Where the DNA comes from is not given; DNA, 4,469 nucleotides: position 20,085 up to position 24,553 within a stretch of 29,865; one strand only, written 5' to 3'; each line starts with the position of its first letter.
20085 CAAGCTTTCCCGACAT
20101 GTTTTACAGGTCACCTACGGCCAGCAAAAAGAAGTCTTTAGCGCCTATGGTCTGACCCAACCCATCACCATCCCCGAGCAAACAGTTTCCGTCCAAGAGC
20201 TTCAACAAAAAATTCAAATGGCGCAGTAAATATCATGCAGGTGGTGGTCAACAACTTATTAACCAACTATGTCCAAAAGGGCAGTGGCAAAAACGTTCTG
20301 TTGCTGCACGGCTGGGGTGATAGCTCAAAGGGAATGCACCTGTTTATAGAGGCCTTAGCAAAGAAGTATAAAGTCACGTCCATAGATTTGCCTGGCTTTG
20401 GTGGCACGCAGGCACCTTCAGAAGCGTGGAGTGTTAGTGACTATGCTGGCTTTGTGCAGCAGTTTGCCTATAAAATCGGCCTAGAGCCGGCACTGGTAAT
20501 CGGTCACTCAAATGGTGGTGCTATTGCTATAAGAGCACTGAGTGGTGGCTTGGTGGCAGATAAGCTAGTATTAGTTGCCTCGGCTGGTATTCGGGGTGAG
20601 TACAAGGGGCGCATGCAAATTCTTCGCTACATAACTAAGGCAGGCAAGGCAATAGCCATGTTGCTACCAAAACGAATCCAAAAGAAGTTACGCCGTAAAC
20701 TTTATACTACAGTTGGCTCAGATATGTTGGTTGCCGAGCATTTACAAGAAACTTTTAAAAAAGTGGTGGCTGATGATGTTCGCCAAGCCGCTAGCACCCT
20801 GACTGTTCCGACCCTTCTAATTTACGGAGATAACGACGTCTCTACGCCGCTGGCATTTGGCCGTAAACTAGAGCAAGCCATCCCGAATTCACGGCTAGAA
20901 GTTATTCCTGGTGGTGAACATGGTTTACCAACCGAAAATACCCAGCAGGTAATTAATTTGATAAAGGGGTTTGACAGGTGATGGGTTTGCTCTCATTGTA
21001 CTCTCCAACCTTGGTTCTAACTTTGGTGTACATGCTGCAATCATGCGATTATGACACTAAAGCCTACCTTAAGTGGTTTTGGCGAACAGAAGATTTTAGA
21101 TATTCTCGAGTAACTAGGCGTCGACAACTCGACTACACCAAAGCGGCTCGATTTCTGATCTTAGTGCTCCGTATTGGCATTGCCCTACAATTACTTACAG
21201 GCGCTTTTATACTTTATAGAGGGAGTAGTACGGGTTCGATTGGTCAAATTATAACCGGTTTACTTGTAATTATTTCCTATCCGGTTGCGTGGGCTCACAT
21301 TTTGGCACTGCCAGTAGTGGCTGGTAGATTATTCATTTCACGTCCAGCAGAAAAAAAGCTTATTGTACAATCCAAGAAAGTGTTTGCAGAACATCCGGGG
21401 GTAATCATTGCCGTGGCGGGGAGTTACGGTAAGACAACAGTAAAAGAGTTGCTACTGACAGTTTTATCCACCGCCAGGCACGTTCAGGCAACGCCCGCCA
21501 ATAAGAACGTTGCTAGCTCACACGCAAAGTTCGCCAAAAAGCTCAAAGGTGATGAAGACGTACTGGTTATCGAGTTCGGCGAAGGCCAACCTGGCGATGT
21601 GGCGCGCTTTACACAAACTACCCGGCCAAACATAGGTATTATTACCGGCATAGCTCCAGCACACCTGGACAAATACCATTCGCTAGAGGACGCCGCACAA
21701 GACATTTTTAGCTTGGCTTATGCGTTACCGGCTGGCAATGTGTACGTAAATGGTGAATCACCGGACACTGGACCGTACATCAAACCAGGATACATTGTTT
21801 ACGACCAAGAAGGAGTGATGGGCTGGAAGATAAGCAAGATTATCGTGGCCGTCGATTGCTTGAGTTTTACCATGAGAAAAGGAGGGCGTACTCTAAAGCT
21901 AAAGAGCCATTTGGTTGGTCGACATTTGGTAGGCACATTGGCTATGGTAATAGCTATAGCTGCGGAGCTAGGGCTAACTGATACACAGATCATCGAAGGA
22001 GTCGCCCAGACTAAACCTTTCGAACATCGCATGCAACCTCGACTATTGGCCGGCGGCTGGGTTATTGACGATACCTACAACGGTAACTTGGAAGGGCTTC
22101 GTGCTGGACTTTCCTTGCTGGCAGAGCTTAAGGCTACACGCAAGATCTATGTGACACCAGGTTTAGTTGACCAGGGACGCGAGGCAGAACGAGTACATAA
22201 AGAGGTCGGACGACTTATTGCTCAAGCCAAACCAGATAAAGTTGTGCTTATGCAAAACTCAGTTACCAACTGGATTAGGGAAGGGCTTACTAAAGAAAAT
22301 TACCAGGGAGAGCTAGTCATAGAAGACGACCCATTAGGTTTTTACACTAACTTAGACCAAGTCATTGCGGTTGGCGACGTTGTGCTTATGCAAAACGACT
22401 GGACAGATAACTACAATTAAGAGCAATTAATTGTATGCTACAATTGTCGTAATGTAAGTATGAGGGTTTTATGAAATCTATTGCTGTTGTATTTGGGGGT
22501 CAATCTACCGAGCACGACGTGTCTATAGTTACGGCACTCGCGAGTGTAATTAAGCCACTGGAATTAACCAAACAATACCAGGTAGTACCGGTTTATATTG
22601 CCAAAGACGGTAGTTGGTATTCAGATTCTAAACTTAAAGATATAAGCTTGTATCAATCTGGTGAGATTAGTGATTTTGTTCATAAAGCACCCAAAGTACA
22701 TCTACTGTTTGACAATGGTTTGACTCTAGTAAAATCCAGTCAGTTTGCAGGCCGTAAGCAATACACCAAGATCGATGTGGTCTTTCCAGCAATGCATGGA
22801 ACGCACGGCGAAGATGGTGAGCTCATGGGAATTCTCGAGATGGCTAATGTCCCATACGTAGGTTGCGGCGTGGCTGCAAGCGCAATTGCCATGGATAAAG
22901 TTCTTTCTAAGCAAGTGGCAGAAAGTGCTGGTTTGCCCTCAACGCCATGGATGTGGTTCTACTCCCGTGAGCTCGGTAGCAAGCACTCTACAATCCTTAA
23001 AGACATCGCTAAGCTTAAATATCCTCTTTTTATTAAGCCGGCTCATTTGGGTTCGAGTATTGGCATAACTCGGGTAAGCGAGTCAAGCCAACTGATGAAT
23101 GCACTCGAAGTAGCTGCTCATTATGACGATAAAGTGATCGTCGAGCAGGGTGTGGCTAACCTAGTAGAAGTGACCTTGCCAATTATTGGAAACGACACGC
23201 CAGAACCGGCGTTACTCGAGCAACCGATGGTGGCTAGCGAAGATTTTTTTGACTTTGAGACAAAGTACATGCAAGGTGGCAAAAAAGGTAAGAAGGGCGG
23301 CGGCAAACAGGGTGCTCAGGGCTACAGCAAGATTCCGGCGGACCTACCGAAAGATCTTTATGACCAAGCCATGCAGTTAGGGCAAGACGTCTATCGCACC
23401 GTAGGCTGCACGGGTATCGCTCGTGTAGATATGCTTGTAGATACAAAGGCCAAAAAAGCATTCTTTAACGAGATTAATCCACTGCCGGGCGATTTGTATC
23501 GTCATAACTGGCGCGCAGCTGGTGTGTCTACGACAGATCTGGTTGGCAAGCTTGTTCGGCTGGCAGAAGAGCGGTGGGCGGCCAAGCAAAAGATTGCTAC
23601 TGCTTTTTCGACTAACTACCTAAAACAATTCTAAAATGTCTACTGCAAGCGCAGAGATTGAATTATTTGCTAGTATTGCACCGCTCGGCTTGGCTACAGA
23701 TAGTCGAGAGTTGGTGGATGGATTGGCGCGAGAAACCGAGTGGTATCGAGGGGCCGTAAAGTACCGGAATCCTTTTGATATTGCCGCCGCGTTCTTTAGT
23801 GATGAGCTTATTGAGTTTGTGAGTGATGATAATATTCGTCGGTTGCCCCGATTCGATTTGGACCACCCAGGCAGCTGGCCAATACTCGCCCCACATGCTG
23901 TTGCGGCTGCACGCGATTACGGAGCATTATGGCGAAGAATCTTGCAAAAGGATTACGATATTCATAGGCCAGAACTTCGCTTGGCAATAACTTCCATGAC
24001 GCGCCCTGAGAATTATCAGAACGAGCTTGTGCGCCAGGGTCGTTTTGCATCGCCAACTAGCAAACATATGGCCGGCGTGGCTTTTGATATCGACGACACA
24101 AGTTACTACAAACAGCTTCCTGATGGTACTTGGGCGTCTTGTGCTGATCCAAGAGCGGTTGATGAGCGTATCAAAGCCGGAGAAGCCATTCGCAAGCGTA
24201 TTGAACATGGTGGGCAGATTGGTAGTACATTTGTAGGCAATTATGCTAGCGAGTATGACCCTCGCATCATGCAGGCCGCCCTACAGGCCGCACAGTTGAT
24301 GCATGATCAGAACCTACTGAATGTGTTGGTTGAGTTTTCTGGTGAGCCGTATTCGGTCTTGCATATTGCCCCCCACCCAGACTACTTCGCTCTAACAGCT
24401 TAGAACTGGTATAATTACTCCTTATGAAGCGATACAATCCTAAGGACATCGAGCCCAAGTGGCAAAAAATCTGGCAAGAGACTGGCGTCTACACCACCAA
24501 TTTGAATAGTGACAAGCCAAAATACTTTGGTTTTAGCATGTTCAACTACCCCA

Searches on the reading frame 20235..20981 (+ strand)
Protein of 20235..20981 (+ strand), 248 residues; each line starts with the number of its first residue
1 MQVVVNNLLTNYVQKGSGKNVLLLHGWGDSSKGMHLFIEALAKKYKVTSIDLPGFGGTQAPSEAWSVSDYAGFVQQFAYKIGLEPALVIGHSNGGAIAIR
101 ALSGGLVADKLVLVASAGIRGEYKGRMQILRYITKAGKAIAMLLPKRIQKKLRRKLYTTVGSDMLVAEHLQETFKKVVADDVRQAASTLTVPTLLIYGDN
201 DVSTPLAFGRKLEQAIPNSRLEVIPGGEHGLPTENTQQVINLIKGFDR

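Call 74: search_protein_families(library=pfam, proteins=[window:20235-20981:+], max_evalue=0.001)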
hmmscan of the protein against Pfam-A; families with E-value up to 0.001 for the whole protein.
window:20235-20981:+ (248 aa): 6 families
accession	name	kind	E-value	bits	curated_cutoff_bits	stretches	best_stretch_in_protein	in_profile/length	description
PF00561.26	Abhydrolase_1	-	5.7e-21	75.7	25.8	2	20-102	2-87/245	alpha/beta hydrolase fold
PF12146.15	Hydrolase_4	-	1.2e-18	67.8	27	1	20-234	6-237/239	Serine aminopeptidase, S33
PF12697.13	Abhydrolase_6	-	2.5e-18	68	26.3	1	21-239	1-214/217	Alpha/beta hydrolase family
PF02230.22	Abhydrolase_2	-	5.8e-06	26.7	23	0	182-243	146-213/217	Phospholipase/Carboxylesterase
PF08386.16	Abhydrolase_4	-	5.3e-05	23.7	21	1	182-233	28-77/103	TAP-like protein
PF03959.19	FSH1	-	0.00018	21.7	21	0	185-237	155-207/211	Serine hydrolase (FSH1)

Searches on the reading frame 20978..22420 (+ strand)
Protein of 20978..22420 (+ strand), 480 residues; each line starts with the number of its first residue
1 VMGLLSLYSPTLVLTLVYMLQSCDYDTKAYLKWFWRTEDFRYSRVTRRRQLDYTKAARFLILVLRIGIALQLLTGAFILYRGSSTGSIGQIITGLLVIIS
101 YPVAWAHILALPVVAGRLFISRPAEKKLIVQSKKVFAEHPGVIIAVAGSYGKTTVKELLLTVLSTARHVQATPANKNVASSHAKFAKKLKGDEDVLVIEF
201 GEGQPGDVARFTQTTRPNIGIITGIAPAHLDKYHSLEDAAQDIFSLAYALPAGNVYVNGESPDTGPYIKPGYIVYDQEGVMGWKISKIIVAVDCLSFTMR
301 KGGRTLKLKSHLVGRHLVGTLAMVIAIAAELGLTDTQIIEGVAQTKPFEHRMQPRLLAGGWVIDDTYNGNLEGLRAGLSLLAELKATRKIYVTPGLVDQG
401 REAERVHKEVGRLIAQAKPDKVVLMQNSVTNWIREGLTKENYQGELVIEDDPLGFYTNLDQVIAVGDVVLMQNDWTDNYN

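Call 74: search_protein_families(library=pfam, proteins=[window:20978-22420:+], max_evalue=0.001)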
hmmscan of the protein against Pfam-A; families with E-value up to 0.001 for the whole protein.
window:20978-22420:+ (480 aa): 2 families
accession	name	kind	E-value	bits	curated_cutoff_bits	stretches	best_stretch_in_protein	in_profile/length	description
PF08245.18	Mur_ligase_M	-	1.8e-19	70.9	24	1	146-327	1-199/200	Mur ligase middle domain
PF02875.26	Mur_ligase_C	-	1.4e-07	32.8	28.4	1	350-470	1-122/127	Mur ligase, glutamate ligase domain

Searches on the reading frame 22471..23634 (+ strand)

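Call 74: search_protein_families(library=pfam, proteins=[window:22471-23634:+], max_evalue=0.001)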
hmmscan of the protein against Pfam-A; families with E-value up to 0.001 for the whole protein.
window:22471-23634:+ (387 aa): 3 families
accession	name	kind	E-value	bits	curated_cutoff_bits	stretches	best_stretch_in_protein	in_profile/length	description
PF07478.18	Dala_Dala_lig_C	-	2.2e-43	148.6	24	1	151-362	3-203/204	D-ala D-ala ligase C-terminus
PF01820.27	Dala_Dala_lig_N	-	3.1e-31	108.9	34.6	1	4-132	2-121/121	D-ala D-ala ligase N-terminus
PF02222.28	ATP-grasp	-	4.6e-08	33.3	27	0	172-238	19-86/179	ATP-grasp domain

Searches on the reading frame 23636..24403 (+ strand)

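Call 74: search_protein_families(library=pfam, proteins=[window:23636-24403:+], max_evalue=0.001)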
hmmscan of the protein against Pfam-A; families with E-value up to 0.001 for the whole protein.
window:23636-24403:+ (255 aa): 1 family
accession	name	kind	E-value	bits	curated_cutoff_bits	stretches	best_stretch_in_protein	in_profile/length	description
PF18979.5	DUF5715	-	1.3e-08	35.2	26.8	1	80-159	48-124/171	Family of unknown function (DUF5715)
